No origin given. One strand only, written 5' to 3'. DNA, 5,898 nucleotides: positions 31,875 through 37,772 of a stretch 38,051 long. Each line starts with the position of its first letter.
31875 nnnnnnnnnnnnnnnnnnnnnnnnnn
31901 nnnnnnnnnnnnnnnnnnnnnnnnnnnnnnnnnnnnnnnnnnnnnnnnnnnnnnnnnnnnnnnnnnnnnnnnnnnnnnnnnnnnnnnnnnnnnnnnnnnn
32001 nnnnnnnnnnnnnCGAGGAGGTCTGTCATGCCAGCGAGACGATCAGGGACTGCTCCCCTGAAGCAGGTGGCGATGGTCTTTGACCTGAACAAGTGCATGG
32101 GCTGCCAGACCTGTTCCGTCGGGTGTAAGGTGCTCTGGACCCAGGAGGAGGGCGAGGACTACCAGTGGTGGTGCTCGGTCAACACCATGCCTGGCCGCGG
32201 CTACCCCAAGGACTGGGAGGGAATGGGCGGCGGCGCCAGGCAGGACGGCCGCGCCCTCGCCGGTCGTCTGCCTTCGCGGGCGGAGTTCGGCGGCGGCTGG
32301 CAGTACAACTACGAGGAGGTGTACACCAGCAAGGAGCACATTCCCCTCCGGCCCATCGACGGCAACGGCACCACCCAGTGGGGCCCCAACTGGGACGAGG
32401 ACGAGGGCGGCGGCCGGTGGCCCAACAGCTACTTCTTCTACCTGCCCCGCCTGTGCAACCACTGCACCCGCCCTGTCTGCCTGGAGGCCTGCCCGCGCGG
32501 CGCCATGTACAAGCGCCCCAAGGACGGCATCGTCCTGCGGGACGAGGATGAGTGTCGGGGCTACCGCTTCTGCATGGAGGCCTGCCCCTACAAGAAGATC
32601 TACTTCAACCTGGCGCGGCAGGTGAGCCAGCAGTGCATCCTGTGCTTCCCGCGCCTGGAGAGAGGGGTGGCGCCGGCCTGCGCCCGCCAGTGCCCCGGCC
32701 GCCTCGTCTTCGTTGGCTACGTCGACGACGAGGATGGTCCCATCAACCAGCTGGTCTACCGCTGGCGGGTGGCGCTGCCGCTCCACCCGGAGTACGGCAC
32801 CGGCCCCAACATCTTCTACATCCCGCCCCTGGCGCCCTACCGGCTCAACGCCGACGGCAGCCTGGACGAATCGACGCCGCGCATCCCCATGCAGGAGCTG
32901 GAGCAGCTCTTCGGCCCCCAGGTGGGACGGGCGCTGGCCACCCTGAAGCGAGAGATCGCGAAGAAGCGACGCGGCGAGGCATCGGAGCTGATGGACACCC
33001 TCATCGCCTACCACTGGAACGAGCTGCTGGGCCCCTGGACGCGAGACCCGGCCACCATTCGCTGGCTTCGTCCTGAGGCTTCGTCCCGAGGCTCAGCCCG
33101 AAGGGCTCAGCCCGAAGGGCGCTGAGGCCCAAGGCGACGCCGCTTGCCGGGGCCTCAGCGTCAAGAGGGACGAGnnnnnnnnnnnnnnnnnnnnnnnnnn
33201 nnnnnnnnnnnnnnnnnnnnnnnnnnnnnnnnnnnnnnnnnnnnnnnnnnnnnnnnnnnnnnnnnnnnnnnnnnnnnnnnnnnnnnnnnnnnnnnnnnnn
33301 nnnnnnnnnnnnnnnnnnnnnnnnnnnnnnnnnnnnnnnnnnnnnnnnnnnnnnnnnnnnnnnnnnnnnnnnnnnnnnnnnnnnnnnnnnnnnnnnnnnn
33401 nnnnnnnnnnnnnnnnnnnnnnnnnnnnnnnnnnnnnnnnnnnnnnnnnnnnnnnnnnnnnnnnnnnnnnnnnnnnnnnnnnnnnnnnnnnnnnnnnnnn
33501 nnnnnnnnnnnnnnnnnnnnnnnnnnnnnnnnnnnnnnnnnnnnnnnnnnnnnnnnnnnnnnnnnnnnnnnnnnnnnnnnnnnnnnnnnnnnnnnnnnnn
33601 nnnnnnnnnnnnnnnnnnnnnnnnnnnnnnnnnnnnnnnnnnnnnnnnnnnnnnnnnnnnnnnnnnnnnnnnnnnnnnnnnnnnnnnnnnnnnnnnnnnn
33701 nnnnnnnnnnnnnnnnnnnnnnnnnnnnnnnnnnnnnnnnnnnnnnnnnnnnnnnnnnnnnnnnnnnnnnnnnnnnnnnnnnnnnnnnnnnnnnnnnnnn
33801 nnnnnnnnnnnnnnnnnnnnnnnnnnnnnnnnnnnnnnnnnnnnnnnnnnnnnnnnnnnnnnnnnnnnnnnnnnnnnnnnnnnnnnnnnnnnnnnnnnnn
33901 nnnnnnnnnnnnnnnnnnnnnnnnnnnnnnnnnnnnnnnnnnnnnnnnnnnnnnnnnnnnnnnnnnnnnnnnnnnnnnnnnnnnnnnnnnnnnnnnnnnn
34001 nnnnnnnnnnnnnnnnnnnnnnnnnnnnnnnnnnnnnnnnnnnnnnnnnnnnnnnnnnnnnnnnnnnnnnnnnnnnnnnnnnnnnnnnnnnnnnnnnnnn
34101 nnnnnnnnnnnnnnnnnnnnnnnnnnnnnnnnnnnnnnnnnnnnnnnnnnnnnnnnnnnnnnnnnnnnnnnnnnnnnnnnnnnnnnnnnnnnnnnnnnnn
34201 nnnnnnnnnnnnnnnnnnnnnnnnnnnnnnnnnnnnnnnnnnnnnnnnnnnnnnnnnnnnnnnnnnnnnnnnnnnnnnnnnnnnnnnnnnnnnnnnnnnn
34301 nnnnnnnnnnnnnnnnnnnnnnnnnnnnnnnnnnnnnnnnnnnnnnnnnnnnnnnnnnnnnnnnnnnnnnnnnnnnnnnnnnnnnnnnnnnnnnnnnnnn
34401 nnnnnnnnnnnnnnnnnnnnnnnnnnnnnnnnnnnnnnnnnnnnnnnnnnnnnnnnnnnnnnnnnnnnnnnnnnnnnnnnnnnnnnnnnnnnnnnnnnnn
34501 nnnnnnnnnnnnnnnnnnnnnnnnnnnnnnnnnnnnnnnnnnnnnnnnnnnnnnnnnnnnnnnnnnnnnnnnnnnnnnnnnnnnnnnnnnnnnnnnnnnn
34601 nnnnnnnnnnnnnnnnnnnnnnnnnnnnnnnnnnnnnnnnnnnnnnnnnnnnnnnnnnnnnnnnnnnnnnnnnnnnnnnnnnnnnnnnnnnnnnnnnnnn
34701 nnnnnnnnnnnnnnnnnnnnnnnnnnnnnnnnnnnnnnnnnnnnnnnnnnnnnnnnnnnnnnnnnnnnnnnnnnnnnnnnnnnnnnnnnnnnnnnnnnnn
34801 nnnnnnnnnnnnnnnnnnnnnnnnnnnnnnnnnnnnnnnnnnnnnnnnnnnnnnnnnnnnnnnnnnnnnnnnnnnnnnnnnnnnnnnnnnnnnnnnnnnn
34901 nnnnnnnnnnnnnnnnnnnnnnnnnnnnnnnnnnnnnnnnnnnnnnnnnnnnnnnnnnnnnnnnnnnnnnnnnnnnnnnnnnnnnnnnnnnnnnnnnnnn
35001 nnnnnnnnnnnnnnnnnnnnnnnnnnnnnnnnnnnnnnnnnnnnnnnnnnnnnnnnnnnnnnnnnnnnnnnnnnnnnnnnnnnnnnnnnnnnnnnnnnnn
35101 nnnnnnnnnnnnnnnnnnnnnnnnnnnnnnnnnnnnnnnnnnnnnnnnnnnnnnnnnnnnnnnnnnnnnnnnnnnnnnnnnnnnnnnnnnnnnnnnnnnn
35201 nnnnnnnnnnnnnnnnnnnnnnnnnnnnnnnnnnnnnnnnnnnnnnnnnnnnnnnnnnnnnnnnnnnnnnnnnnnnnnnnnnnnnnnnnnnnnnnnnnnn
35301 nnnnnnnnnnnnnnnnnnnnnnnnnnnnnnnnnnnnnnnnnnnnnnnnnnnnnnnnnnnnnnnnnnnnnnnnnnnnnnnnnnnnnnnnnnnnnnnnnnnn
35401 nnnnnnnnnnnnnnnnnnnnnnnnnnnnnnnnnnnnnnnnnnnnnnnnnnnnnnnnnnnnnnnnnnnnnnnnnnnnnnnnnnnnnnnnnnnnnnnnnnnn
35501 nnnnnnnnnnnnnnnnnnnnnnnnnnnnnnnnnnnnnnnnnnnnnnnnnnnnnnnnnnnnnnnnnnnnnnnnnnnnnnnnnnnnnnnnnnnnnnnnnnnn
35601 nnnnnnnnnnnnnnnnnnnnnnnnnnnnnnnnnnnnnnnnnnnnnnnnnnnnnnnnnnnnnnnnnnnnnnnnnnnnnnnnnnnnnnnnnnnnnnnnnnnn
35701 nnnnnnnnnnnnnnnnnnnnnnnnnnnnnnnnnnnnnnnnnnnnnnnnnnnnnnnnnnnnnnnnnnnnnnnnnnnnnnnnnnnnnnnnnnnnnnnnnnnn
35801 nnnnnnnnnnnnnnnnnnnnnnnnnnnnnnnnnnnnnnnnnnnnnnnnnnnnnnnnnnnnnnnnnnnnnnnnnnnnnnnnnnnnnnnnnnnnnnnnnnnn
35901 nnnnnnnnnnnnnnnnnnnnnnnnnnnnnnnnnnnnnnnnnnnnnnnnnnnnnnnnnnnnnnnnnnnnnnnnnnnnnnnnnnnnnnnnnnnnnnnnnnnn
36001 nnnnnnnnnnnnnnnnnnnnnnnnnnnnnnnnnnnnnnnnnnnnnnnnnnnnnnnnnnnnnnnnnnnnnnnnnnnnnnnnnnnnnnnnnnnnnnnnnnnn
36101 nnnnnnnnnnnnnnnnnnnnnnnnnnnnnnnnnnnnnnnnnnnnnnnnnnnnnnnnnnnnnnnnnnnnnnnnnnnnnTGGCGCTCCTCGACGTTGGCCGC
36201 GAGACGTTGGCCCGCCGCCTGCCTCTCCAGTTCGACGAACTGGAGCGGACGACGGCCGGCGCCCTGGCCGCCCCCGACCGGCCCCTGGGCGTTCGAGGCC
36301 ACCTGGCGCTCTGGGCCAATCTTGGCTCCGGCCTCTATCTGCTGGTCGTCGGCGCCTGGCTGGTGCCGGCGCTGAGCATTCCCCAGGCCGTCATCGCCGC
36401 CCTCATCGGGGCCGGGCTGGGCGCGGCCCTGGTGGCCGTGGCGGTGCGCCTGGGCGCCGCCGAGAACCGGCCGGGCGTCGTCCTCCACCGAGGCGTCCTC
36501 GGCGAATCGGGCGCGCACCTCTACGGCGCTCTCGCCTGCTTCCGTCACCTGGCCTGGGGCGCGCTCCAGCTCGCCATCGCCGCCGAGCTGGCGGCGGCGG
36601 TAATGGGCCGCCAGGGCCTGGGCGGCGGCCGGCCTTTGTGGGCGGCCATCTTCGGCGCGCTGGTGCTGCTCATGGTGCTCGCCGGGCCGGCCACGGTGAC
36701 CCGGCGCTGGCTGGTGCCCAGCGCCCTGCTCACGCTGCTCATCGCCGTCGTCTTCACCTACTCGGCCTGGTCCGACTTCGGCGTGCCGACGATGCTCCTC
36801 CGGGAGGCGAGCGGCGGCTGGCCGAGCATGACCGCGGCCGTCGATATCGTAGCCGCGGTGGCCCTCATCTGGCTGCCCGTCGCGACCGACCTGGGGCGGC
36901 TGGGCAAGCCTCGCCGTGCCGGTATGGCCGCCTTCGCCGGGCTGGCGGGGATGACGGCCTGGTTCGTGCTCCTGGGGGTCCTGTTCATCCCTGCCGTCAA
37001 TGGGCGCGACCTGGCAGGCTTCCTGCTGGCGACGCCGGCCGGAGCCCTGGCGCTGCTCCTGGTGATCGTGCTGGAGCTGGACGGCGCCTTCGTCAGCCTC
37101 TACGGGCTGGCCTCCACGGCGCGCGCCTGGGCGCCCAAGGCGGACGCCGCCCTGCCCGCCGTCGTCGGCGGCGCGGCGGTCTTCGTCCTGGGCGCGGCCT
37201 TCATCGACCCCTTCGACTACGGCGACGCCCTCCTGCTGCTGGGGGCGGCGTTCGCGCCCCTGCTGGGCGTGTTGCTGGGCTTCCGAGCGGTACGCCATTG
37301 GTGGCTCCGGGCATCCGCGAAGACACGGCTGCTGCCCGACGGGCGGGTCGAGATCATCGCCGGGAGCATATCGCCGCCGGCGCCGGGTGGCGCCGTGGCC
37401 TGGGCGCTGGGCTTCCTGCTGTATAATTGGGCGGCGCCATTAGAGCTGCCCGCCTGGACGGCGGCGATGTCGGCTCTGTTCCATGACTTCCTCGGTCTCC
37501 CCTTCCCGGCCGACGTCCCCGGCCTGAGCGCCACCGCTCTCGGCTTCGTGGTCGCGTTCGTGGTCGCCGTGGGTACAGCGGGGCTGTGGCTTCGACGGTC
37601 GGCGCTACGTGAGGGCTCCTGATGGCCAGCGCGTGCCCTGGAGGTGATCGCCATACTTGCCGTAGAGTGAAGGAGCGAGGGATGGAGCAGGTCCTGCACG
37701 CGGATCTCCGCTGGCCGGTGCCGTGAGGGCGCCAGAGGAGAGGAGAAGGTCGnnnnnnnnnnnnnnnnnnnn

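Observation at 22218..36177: Mixed predicted localisation: alpha1, alpha2 and gamma lack export signals, alpha3 has a textbook Tat leader, and there is only one gamma and two betas for three alphas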

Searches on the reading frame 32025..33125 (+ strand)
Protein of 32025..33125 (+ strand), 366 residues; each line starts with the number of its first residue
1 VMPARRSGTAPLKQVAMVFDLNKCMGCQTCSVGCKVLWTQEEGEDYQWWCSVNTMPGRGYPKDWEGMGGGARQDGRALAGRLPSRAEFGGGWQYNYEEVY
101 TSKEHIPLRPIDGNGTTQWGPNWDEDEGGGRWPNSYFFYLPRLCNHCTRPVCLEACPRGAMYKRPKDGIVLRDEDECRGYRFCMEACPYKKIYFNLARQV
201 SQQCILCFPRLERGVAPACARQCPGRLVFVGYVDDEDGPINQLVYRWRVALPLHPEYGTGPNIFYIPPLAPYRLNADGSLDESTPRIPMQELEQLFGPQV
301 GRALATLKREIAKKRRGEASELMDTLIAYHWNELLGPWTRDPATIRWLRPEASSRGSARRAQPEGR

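Call 4: search_protein_families(library=pfam, proteins=[window:32025-33125:+])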
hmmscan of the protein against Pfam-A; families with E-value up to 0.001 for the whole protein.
window:32025-33125:+ (366 aa): 4 families
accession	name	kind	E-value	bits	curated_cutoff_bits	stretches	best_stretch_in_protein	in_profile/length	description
PF13247.11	Fer4_11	-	4.7e-29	101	26.2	1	137-231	3-98/100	4Fe-4S dicluster domain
PF12838.12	Fer4_7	-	2.1e-08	35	27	1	144-190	2-51/52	4Fe-4S dicluster domain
PF13237.11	Fer4_10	-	2e-06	28.1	25.5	1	141-188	6-53/53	4Fe-4S dicluster domain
PF12797.12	Fer4_2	-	0.00012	22.2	24.5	0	17-35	3-21/22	4Fe-4S binding domain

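Call 5: search_protein_families(library=ncbifam, proteins=[window:32025-33125:+])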
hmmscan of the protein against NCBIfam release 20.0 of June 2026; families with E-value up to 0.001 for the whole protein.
window:32025-33125:+ (366 aa): 25 families
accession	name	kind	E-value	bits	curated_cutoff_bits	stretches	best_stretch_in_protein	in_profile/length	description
TIGR03478.1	DMSO_red_II_bet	subfamily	2.8e-144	480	480.7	1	13-333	2-319/321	DMSO reductase family type II enzyme, iron-sulfur subunit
NF042979.1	EthbenzDh_ebdB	equivalog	1.3e-126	422.2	740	1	13-344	19-352/354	ethylbenzene dehydrogenase subunit beta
TIGR01660.1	narH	equivalog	7.4e-66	222.5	524.05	2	14-232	6-271/492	nitrate reductase subunit beta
NF011569.0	PRK14993.1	equivalog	1.8e-37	129.1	416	2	139-266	95-222/244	tetrathionate reductase subunit TtrB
NF041715.1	arsenate_red_ArrB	equivalog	8.9e-37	126.8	450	3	126-196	39-108/233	arsenate respiratory reductase iron-sulfur subunit ArrB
TIGR02951.1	DMSO_dmsB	equivalog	6.5e-32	110.8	214.1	1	120-235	41-155/161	DMSO/selenate family reductase complex B subunit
NF045797.1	DsrO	equivalog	4.6e-31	108.1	200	1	139-266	98-234/235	sulfate reduction electron transfer complex DsrMKJOP subunit DsrO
TIGR03149.1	cyt_nit_nrfC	equivalog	4.9e-28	98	377.6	1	127-267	77-217/225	cytochrome c nitrite reductase Fe-S protein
NF008134.0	PRK10882.1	equivalog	1e-22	80.7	263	1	136-233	105-208/329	hydrogenase 2 operon protein HybA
NF041782.1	mnquin_red_QrcC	equivalog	1.1e-18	67.8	400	1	130-196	51-120/239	menaquinone reductase iron-sulfur cluster-binding subunit QrcC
NF045715.1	sulf_resp_HmcB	equivalog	2.9e-18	66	420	1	142-230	105-195/307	sulfate respiration complex iron-sulfur protein HmcB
TIGR01582.1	FDH-beta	equivalog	5.9e-18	65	334.7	1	143-235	92-184/283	formate dehydrogenase subunit beta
NF007382.0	PRK09898.1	equivalog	3.3e-13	49.7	213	1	136-208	115-187/208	ferredoxin-like protein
NF038355.1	FDH3_beta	equivalog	2.1e-10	41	240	1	144-196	54-105/180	formate dehydrogenase FDH3 subunit beta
NF045766.1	PhenlGlyoxDHPadI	equivalog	4.3e-09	35.6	700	1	143-224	54-129/443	NADH-dependent phenylglyoxylate dehydrogenase subunit beta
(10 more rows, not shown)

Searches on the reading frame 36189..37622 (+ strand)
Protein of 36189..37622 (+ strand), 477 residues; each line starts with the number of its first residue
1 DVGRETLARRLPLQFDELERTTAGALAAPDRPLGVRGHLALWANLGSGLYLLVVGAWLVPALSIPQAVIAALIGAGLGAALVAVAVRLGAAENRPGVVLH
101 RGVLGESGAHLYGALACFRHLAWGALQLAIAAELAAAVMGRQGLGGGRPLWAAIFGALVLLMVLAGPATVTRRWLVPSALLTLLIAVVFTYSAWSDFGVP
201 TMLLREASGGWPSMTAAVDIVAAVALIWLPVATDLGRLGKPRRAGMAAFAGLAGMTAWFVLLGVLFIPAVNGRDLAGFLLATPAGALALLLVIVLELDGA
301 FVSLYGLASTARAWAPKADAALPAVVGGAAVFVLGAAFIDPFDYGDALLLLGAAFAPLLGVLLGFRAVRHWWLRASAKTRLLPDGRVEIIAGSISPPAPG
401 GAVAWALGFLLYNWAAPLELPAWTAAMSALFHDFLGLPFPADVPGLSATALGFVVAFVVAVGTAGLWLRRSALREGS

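Call 32: search_protein_families(library=pfam, proteins=[window:36189-37622:+], max_evalue=0.00001)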
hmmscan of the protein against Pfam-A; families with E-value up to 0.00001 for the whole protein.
window:36189-37622:+ (477 aa): 0 families

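Call 43: search_protein_families(library=pfam, proteins=[window:36189-37622:+], max_evalue=5)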
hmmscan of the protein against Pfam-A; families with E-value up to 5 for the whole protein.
window:36189-37622:+ (477 aa): 1 family
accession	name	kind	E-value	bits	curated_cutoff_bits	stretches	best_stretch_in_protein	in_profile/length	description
PF02133.21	Transp_cyt_pur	-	0.012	14.9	23.5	1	51-370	27-375/440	Permease for cytosine/purines, uracil, thiamine, allantoin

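Call 54: search_solved_structures(query=A3, max_evalue=1, show_alignments=1)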
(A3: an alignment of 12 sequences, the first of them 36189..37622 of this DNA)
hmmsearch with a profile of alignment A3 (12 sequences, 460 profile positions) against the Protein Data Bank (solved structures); distinct sequences matched with E-value up to 1: 3.
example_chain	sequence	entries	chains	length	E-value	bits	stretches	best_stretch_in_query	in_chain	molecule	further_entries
4d1a_A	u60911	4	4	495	0.00045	22.1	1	18-372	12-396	HYDANTOIN TRANSPORT PROTEIN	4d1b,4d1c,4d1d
2jln_A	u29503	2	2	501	0.00052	21.9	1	18-372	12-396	MHP1 | Hydantoin permease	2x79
2qqp_B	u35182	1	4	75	0.37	12.5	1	306-371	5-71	p81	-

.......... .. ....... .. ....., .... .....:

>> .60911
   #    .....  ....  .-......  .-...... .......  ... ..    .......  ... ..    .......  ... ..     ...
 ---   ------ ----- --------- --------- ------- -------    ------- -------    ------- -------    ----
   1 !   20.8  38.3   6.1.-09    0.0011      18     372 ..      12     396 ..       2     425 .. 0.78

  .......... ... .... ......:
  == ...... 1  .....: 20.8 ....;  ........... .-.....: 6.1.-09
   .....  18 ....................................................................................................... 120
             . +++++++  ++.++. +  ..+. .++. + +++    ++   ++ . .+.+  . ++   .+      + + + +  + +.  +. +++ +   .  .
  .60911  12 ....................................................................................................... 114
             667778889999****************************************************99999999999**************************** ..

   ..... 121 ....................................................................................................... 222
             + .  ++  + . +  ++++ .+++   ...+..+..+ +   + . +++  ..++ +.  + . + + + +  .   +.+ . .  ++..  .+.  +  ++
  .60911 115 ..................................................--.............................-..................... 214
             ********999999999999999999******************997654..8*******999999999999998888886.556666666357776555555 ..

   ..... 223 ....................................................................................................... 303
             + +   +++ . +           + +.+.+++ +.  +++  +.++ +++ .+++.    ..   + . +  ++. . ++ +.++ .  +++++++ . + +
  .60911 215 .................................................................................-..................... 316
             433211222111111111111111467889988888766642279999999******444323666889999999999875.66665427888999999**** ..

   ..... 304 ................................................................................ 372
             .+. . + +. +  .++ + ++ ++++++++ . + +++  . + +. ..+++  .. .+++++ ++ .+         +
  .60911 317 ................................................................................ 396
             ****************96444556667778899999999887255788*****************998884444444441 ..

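Call 62: predict_structure(protein=window:36189-37622:+)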
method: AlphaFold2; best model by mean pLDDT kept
length: 477 residues; sequences in the alignment: 1
mean_pLDDT: 49.1   pTM: 0.26
mean pLDDT of the five models: 49.1, 44.9, 43.0, 41.7, 39.9
residues with pLDDT >= 90: 0; 70-90: 8; 50-70: 205; < 50: 264
segments of 3 or more residues with pLDDT < 50: 1-4, 58-62, 91-108, 141-149, 165-179, 181-215, 217-221, 230-232, 234-236, 238-244, 257-259, 264-276, 281-284, 292-349, 392-406, 408-423, 430-432, 442-446, 448-450, 469-471
pLDDT, mean of each block of 10 residues (from residue 1): 53 64 66 62 61 51 51 58 54 39 45 55 57 54 43 52 45 41 46 37 39 44 49 46 49 51 47 47 51 41 32 35 44 42 45 53 54 52 66 46 47 42 49 50 46 51 54 50
secondary structure, 60 per line:
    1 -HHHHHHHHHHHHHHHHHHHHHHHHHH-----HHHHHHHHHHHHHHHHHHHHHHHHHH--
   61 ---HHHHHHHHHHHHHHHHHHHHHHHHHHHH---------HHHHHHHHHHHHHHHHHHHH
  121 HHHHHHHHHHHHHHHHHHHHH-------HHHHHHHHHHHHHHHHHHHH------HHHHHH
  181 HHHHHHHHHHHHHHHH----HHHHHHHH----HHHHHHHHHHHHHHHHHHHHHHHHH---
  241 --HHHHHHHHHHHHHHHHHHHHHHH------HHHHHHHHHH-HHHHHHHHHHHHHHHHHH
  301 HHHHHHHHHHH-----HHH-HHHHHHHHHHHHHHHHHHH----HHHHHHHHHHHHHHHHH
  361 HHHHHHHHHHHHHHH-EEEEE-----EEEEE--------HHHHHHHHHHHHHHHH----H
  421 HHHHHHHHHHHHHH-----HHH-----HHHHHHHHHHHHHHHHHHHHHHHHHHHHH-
elements in order: H2-27 H33-58 H64-91 H101-141 H149-168 H175-196 H201-208 H213-237 H243-265 H272-281 H283-311 H321-339 H344-375 E377-381 E387-391 H400-415 H420-434 H448-476
